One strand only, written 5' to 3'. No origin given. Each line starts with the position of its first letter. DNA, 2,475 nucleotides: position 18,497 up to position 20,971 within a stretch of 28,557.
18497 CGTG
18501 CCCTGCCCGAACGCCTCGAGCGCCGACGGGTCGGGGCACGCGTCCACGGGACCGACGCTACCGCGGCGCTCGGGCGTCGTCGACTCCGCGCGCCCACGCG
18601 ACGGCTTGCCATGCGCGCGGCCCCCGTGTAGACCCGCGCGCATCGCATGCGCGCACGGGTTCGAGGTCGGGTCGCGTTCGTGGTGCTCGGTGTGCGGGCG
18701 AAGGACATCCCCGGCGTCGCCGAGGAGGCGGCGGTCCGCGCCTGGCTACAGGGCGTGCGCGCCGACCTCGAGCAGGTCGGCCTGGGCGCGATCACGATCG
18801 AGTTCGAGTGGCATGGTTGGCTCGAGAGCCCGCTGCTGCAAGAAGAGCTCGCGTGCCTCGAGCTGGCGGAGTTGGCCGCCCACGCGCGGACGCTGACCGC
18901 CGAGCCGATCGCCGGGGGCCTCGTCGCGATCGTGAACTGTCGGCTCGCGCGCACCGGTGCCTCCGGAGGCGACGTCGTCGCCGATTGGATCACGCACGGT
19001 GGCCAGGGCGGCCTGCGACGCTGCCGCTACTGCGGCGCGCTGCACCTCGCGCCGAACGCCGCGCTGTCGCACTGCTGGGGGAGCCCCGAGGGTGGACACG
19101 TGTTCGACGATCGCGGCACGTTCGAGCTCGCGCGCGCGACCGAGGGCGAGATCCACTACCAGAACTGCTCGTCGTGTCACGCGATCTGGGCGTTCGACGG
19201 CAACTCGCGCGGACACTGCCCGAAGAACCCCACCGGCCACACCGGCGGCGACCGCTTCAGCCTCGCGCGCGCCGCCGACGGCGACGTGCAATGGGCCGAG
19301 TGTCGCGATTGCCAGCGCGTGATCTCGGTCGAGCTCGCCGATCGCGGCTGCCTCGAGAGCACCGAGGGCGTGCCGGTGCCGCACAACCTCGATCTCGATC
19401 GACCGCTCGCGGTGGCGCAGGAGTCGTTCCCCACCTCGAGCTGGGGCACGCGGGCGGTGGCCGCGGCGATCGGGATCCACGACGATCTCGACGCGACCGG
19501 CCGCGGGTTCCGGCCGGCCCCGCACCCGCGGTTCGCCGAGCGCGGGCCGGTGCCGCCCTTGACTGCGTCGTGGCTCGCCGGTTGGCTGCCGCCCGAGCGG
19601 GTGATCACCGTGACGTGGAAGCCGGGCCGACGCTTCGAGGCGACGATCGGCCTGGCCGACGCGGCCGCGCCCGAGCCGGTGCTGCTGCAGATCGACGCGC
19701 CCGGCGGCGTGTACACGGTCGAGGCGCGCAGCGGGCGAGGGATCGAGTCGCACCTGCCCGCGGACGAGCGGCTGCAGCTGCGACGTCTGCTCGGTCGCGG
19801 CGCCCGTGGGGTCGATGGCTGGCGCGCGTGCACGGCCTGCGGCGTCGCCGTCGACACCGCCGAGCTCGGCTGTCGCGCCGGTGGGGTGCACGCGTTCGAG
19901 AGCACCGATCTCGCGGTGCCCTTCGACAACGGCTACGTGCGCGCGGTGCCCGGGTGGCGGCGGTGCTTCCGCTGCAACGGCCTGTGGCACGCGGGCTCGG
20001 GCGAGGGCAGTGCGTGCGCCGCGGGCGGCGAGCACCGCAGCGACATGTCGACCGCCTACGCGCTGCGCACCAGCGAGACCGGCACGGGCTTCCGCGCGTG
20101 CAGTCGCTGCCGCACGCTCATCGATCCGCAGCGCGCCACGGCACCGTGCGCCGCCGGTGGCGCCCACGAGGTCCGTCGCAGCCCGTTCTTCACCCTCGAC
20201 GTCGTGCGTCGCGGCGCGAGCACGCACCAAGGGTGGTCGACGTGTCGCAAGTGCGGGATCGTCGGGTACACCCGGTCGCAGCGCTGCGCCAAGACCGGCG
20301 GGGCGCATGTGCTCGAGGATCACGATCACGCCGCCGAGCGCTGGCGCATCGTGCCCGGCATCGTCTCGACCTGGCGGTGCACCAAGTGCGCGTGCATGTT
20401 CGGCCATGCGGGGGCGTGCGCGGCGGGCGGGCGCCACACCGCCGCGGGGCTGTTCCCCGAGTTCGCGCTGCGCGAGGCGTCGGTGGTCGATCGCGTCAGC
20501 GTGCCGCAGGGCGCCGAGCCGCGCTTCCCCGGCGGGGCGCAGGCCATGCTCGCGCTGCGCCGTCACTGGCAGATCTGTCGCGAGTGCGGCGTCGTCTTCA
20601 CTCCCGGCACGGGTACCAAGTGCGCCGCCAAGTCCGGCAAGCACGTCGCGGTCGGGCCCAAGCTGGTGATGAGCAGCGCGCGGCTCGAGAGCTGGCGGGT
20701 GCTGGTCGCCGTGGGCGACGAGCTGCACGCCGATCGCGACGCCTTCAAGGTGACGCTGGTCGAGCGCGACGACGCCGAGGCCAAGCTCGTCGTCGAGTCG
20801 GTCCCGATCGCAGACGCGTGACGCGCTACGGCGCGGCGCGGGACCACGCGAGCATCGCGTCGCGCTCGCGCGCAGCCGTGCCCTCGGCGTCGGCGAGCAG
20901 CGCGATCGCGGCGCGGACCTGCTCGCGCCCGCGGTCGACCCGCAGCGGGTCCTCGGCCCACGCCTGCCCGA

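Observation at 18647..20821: Novel tandem Cys3His-module protein sandwiched between two Ser/Thr kinase genes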

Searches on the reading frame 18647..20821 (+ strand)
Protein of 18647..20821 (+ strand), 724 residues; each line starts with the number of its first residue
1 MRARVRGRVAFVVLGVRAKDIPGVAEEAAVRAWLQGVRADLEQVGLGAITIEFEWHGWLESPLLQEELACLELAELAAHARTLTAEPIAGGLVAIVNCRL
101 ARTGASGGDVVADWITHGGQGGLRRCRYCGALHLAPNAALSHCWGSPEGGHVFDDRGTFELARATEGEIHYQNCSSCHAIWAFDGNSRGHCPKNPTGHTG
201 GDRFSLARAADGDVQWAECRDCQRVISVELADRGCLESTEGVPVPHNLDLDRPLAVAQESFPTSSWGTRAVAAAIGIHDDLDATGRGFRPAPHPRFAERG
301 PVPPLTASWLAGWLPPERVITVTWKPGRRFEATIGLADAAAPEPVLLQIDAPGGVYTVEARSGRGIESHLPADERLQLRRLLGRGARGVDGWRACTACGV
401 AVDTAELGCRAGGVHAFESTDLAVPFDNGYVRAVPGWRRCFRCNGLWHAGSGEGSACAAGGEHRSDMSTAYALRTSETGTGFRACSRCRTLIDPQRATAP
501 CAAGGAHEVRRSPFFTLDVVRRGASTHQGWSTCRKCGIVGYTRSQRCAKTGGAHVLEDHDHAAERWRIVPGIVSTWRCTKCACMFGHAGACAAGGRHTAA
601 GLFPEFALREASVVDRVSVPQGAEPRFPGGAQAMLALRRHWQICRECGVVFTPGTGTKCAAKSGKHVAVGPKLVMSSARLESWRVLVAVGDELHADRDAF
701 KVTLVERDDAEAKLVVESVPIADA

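Call 4: search_protein_families(library=pfam, proteins=[window:18647-20821:+], max_evalue=1)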
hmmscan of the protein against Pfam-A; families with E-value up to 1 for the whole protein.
window:18647-20821:+ (724 aa): 3 families
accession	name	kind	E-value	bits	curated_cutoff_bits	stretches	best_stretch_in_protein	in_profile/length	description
PF12172.15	zf-ChsH2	-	0.066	13.4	23.2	1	124-146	12-34/37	ChsH2, rubredoxin-like zinc ribbon domain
PF13248.11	Zn_ribbon_3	-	0.1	12.6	27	0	638-650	13-25/26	zinc-ribbon domain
PF25207.1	DUF7837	-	0.26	11.7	27.8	1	211-226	28-44/47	Domain of unknown function (DUF7837)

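Call 5: search_protein_families(library=ncbifam, proteins=[window:18647-20821:+], max_evalue=1)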
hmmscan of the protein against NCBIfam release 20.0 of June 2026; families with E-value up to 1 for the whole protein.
window:18647-20821:+ (724 aa): 0 families

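Call 7: find_homologous_proteins(query=window:18647-20818:+)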
Query window:18647-20818:+ (724 aa): 10 proteins with E <= 0.001 among 8000 candidates.
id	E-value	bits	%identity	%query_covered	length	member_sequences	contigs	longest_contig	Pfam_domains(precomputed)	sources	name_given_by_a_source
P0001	0.0e+0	1677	100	100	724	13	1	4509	-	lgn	-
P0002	0.0e+0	1129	69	98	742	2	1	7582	-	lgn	-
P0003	0.0e+0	1126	68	98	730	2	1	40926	-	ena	-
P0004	0.0e+0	1073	66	99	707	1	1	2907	-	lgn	-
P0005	2.7e-296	1003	65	98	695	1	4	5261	-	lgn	-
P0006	4.0e-237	808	54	98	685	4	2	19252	-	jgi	-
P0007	3.5e-226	771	52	99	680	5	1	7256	-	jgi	-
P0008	3.5e-223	761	51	99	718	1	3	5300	-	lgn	-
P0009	2.5e-218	745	51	98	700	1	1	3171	-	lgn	-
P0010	1.2e-213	730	50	97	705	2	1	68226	-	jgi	jgi:hypothetical protein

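Call 8: search_solved_structures(query=window:18647-20818:+, max_evalue=10, show_alignments=2)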
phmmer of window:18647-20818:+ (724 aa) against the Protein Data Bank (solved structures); distinct sequences matched with E-value up to 10: 0.
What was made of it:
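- No similarity to any catalytic family (calls 4, 5, 8).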

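Call 11: find_encoding_contigs(protein=P0010, flank=10000, max_places=3)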
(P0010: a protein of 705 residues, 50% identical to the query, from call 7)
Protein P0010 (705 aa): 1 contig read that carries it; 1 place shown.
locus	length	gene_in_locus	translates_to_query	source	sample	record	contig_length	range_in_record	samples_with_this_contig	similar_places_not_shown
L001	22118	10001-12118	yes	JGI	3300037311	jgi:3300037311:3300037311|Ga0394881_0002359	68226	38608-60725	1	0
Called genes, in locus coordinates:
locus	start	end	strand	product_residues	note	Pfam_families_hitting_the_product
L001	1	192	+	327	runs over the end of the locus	PF13692:Glyco_trans_1_4, PF00534:Glycos_transf_1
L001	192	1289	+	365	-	PF00534:Glycos_transf_1, PF13692:Glyco_trans_1_4, PF13524:Glyco_trans_1_2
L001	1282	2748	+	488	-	PF13440:Polysacc_synt_3 (weak)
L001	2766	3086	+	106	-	-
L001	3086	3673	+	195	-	-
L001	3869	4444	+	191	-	-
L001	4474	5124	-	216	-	PF03446:NAD_binding_2 (faint), PF03807:F420_oxidored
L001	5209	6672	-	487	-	PF13517:FG-GAP_3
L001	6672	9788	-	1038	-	PF00069:Pkinase, PF07714:PK_Tyr_Ser-Thr, PF13424:TPR_12 (faint)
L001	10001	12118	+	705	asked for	-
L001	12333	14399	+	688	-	PF07626:PSD3, PF16841:CBM60, PF07637:PSD5, PF07631:PSD4, PF07627:PSCyt3, PF07624:PSD2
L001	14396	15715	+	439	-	PF07586:HXXSHH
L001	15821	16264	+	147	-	PF10604:Polyketide_cyc2, PF08327:AHSA1 (weak)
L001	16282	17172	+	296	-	PF04542:Sigma70_r2, PF22029:PhyR_sigma2 (weak), PF08281:Sigma70_r4_2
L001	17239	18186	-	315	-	-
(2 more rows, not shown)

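Call 12: find_encoding_contigs(protein=P0003, flank=10000, max_places=3)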
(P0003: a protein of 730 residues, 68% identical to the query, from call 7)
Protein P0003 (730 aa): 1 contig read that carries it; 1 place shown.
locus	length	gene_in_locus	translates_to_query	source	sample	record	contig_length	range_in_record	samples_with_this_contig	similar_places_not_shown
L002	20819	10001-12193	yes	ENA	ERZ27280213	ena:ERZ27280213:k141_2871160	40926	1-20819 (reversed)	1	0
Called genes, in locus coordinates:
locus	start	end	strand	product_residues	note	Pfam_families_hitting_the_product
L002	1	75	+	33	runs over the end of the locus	-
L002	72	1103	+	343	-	PF12625:Arabinose_bd, PF12833:HTH_18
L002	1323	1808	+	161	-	-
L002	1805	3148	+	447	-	-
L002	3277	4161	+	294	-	-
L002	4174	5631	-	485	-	PF00069:Pkinase, PF07714:PK_Tyr_Ser-Thr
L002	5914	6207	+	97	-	-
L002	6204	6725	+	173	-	PF00583:Acetyltransf_1, PF13673:Acetyltransf_10, PF13508:Acetyltransf_7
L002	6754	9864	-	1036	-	PF00069:Pkinase, PF03109:ABC1 (faint), PF07714:PK_Tyr_Ser-Thr, PF13424:TPR_12 (faint)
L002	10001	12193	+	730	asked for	-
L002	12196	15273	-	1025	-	PF00069:Pkinase, PF07714:PK_Tyr_Ser-Thr, PF07719:TPR_2 (faint), PF13424:TPR_12, PF14559:TPR_19 (faint), PF24885:TPR_NPHP3, PF13374:TPR_10 (weak), PF13424:TPR_12, +3 more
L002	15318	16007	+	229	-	-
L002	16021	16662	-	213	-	PF07638:Sigma70_ECF, PF04542:Sigma70_r2, PF08281:Sigma70_r4_2, PF04545:Sigma70_r4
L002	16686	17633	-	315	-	-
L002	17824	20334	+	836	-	PF17795:Vault_3 (faint), PF11978:MVP_shoulder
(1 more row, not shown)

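Call 20: search_protein_representatives(alignment_id=A1)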
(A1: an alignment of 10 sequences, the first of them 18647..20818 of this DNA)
Query: 10 sequences, 706 profile positions. Proteins with E-value up to 0.001 (for the whole library): 1365; up to 1e-10: 302; up to 1e-30: 30. The best 150 are listed.
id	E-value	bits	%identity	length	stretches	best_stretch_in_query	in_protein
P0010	0.0e+00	1124.1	-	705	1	3-703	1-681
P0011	5.1e-59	216.8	-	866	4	276-583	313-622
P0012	1.0e-58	215.8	-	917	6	325-540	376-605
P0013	2.2e-57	211.3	-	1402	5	372-521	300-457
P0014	3.2e-54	200.9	-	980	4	27-590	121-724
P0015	8.4e-54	199.5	-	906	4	276-546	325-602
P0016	7.3e-51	189.8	-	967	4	300-543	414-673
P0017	7.6e-50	186.4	-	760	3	282-586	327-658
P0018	3.1e-49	184.4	-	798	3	276-538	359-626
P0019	5.5e-49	183.6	-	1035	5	274-501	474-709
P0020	2.3e-48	181.5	-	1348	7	373-522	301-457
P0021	1.3e-46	175.7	-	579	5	282-497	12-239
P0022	2.7e-46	174.7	-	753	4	273-461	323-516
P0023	3.6e-45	171.0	-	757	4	370-543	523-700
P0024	6.9e-45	170.0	-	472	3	288-533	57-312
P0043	1.5e-29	119.3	-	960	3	368-525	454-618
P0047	5.2e-27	111.0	-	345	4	420-503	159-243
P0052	1.7e-25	105.9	-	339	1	280-535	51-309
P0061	1.1e-22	96.6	-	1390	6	375-502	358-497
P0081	3.3e-20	88.5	-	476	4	417-457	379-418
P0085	1.1e-19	86.8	-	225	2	372-541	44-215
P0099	3.8e-18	81.6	-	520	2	419-585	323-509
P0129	4.0e-16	75.0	-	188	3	417-465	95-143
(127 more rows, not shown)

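Call 23: search_protein_families(library=pfam, proteins=[P0011, P0012, P0013, P0014, P0017, P0018, P0024, P0047, P0052, P0129], max_evalue=0.1)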
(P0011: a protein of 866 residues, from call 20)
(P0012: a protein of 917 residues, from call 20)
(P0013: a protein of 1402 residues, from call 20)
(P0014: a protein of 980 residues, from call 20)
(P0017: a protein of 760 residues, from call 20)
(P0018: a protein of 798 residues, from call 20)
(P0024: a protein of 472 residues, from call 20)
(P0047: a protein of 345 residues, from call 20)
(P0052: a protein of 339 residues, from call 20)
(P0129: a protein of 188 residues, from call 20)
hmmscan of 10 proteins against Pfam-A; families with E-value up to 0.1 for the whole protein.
P0011 (866 aa): 0 families

P0012 (917 aa): 3 families
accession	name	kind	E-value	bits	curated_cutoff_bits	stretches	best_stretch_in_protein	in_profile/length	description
PF23447.1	DUF7128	-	0.041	14.2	25.7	1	768-798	7-37/44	Domain of unknown function (DUF7128)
PF11343.13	DUF3145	-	0.057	13.5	25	0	62-120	47-106/156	Protein of unknown function (DUF3145)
PF13583.11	Reprolysin_4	-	0.065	13.3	22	0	268-319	135-180/203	Metallo-peptidase family M12B Reprolysin-like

P0013 (1402 aa): 2 families
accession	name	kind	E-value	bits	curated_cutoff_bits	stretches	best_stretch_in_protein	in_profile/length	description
PF25813.1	zf_VAL1_N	-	1.1e-07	32.1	27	0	348-365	5-22/50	VAL1-like, N-terminal zinc finger domain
PF04032.22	Rpr2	-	0.00018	22.2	29.3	0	36-70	26-60/90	RNAse P Rpr2/Rpp21/SNM1 subunit domain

P0014 (980 aa): 0 families

P0017 (760 aa): 0 families

P0018 (798 aa): 1 family
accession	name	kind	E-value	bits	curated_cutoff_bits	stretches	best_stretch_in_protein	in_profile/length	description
PF13583.11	Reprolysin_4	-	0.012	15.7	22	1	260-299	123-159/203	Metallo-peptidase family M12B Reprolysin-like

P0024 (472 aa): 0 families

P0047 (345 aa): 1 family
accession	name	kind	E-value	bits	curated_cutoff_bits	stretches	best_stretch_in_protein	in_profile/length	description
PF01485.27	IBR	-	0.0036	17.8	24.3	0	155-218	13-61/65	IBR domain, a half RING-finger domain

P0052 (339 aa): 1 family
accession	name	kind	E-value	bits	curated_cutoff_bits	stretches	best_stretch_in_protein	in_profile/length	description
PF05548.17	Peptidase_M11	-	0.00053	19.5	21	1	12-85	139-194/303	Gametolysin peptidase M11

P0129 (188 aa): 4 families
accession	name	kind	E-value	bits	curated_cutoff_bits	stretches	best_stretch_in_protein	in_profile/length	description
PF13453.11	Zn_ribbon_TFIIB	-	0.004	17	22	0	102-115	22-35/41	Transcription factor zinc-finger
PF18508.7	zf_C2H2_13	-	0.0084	16.1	26.5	0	82-105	2-23/42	Zinc finger domain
PF04032.22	Rpr2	-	0.014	16.1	29.3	0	37-66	32-61/90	RNAse P Rpr2/Rpp21/SNM1 subunit domain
PF03110.19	SBP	-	0.065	14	27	0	144-155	35-46/75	SBP domain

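Call 25: predict_structure(alignment_id=A1)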
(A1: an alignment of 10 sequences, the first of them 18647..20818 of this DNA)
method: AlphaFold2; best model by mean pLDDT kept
length: 724 residues; sequences in the alignment: 10
mean_pLDDT: 49.3   pTM: 0.35
mean pLDDT of the five models: 49.3, 49.1, 44.4, 41.0, 40.8
residues with pLDDT >= 90: 14; 70-90: 127; 50-70: 154; < 50: 429
segments of 3 or more residues with pLDDT < 50: 1-3, 21-26, 115-152, 154-218, 222-226, 238-240, 252-264, 287-303, 311-313, 338-340, 362-373, 382-412, 414-437, 444-455, 467-482, 489-492, 494-498, 509-577, 582-590, 597-621, 623-645, 647-651, 655-657, 659-662, 668-685, 722-724
pLDDT, mean of each block of 10 residues (from residue 1): 61 75 48 65 71 81 75 88 80 75 76 45 40 35 40 41 27 26 27 27 25 45 49 51 59 33 53 77 51 29 51 62 80 71 77 69 38 60 36 41 40 45 30 40 47 47 50 36 50 48 55 39 31 35 32 29 22 38 43 49 31 28 31 31 45 49 51 29 48 75 84 87 40
secondary structure, 60 per line:
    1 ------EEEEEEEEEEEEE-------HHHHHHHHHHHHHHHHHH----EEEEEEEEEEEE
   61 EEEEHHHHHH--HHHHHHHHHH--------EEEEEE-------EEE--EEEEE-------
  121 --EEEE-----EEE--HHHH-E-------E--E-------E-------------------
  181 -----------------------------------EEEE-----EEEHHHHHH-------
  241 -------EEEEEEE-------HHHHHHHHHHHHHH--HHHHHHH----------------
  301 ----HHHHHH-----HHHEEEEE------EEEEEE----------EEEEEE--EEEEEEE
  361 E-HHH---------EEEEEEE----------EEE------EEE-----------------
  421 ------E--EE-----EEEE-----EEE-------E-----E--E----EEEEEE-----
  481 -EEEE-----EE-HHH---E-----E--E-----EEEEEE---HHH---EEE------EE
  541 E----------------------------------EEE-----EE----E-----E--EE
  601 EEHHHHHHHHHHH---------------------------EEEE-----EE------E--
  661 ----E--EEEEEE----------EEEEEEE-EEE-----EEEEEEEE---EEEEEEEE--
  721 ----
elements in order (helices of 4 or more, strands of 3 or more residues): E7-19 H27-44 E49-64 H65-70 H73-82 E91-96 E104-106 E109-113 E123-126 E132-134 H137-140 E216-219 E225-227 H228-233 E248-254 H262-275 H278-284 H305-310 E319-323 E330-335 E346-351 E354-361 E375-381 E392-394 E401-403 E437-440 E446-448 E470-475 E482-485 E515-520 E530-532 E539-541 E576-578 E599-602 H603-613 E641-644 E668-673 E684-690 E692-694 E700-707 E711-718
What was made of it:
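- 18647..19000 (+): Residues 1-118: N-terminal alpha/beta subdomain homologous to the N-subdomain of metzincin/M6-like peptidase paralogues. AF2 pLDDT 61-88 (call 25).
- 20663..20818 (+): Residues 673-724: small C-terminal beta domain, in the same position as in the paralogues. AF2 pLDDT 75-87 with four strands (call 25).
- The full-length AF2 model is poor (pLDDT 49, call 25).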

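Call 26: search_protein_families(library=ncbifam, proteins=[P0011, P0012, P0014, P0024, P0047, P0085, P0129, P0013], max_evalue=0.1)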
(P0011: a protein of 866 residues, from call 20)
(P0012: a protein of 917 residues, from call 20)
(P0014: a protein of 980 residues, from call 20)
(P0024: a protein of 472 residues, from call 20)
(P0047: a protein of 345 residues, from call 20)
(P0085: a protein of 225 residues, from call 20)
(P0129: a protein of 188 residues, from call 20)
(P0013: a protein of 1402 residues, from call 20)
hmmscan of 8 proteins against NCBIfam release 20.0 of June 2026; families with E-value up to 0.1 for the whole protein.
P0011 (866 aa): 1 family
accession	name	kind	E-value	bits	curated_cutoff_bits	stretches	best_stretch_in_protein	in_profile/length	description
TIGR03296.1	M6dom_TIGR03296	domain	3.1e-07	30.6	110.8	2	264-392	164-274/286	M6 family metalloprotease domain-containing protein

P0012 (917 aa): 0 families

P0014 (980 aa): 1 family
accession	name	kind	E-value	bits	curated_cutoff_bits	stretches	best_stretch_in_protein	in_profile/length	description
TIGR03296.1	M6dom_TIGR03296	domain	1.8e-05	24.8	110.8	1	371-479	170-273/286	M6 family metalloprotease domain-containing protein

P0024 (472 aa): 1 family
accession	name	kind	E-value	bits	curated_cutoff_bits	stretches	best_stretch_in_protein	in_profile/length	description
TIGR03296.1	M6dom_TIGR03296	domain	1.3e-06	28.5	110.8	1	5-127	162-276/286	M6 family metalloprotease domain-containing protein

P0047 (345 aa): 0 families

P0085 (225 aa): 2 families
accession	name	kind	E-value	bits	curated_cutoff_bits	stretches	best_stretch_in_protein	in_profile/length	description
TIGR04165.1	methano_modCys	hypoth_equivalog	0.054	13.8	60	0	111-146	9-42/50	TIGR04165 family Cys-rich peptide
NF007718.0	PRK10410.2-2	equivalog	0.063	13.5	148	1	50-117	6-74/118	nitrous oxide-stimulated promoter family protein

P0129 (188 aa): 0 families

P0013 (1402 aa): 2 families
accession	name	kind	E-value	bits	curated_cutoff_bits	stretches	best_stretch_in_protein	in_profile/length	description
NF003045.0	PRK03954.1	equivalog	0.0086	16.2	162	0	104-119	65-80/121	ribonuclease P protein component 4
NF004481.0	PRK05815.2-3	equivalog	0.062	12.9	227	0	786-855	49-118/225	F0F1 ATP synthase subunit A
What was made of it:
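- On Metzincin / M6-like zinc peptidase: Paralogues score 25-31 bits against the 110.8 cut-off for TIGR03296 (call 26), and give weak M11 and Reprolysin_4 hits (call 23).
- Closest known: Metzincin-clan zinc peptidases. Same: Those paralogues hit the M6 model weakly (call 26).
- NCBIfam M6 domain hits at E 3e-7 to 2e-5 are sub-threshold (call 26).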

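Call 29: find_homologous_proteins(query=A2, max_evalue=1e-10)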
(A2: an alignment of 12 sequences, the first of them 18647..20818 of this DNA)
Query A2 (12 sequences) (724 aa, profile of the alignment): 10 proteins with E <= 1e-10 among 8000 candidates.
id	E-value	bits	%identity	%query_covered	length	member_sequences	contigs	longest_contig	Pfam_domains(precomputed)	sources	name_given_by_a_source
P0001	1.2e-220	753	100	100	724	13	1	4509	-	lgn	-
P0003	6.9e-215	734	68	98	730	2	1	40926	-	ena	-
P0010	3.9e-198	679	50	97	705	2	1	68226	-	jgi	jgi:hypothetical protein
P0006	2.6e-192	659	54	98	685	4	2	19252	-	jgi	-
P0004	1.8e-189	650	66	99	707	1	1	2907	-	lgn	-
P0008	8.4e-188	644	51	99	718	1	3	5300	-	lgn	-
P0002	1.2e-183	631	69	98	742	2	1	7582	-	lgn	-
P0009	3.0e-182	626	51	98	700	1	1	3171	-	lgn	-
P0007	2.5e-179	616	52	99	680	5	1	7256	-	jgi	-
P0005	1.5e-176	607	65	98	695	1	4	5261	-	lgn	-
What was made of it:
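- Tried and rejected: A second word-indexed homologue search with alignment A2 returned only the same 10 orthologues (call 29).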

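Call 30: fold_search(model_id=the predicted structure, library=pdb)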
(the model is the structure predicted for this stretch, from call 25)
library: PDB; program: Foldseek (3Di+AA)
matches with E <= 10: 745; with E <= 0.001: 0
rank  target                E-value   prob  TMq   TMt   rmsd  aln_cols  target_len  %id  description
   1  4yu5_B                3.5e-02  0.28  0.13  0.14  23.2       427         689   12  Crystal structure of selenomethionine variant of Bacillus anthracis immune inhibitor A2 peptidase zymogen (released 2015-10-28)
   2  4dd8_A                4.4e-02  0.89  0.12  0.34   5.6       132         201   14  ADAM-8 metalloproteinase domain with bound batimastat (released 2012-06-06)
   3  8hpy_A                5.9e-02  0.97  0.13  0.18   4.1       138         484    9  Crystal structure of human LGI1-ADAM22 complex (released 2023-12-13)
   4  5y2z_G                6.7e-02  0.72  0.11  0.17   6.0       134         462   10  Crystal structure of human LGI1 EPTP-ADAM22 complex (released 2018-05-02)
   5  5y2z_E                6.7e-02  0.72  0.12  0.17   5.9       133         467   12  Crystal structure of human LGI1 EPTP-ADAM22 complex (released 2018-05-02)
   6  1r55_A                7.1e-02  0.84  0.11  0.33   4.9       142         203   13  Crystal structure of the catalytic domain of human ADAM 33 (released 2004-10-12)
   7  4dd8_C                7.5e-02  0.82  0.12  0.34   5.6       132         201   14  ADAM-8 metalloproteinase domain with bound batimastat (released 2012-06-06)
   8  9clp_A                7.5e-02  0.80  0.12  0.19   5.8       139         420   12  Structure of ecarin from the venom of Kenyan saw-scaled viper in complex with the Fab of neutralizing antibody H11 (released 2024-09-11)
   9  4on1_A                7.9e-02  0.93  0.12  0.24   3.9       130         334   13  Crystal Structure of metalloproteinase-II from Bacteroides fragilis (released 2014-04-09)
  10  5y2z_I                7.9e-02  0.93  0.13  0.18   4.9       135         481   10  Crystal structure of human LGI1 EPTP-ADAM22 complex (released 2018-05-02)
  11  4on1_B                9.4e-02  0.69  0.10  0.19   6.4       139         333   14  Crystal Structure of metalloproteinase-II from Bacteroides fragilis (released 2014-04-09)
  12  1r54_A                1.0e-01  0.77  0.11  0.33   5.0       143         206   13  Crystal structure of the catalytic domain of human ADAM33 (released 2004-10-12)
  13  4dd8_D                1.1e-01  0.77  0.12  0.34   5.3       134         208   14  ADAM-8 metalloproteinase domain with bound batimastat (released 2012-06-06)
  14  5y2z_C                1.2e-01  0.89  0.13  0.18   4.9       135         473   10  Crystal structure of human LGI1 EPTP-ADAM22 complex (released 2018-05-02)
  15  3g5c_A                1.2e-01  0.77  0.12  0.17   5.3       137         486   12  Structural and biochemical studies on the ectodomain of human ADAM22 (released 2009-08-18)
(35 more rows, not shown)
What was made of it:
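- Closest known: Metzincin-clan zinc peptidases. Same: The full-length model's top Foldseek hits are InhA2, ADAMs and fragilysin (call 30).
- Foldseek of the full model ranks InhA2, ADAMs and fragilysin first (call 30).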
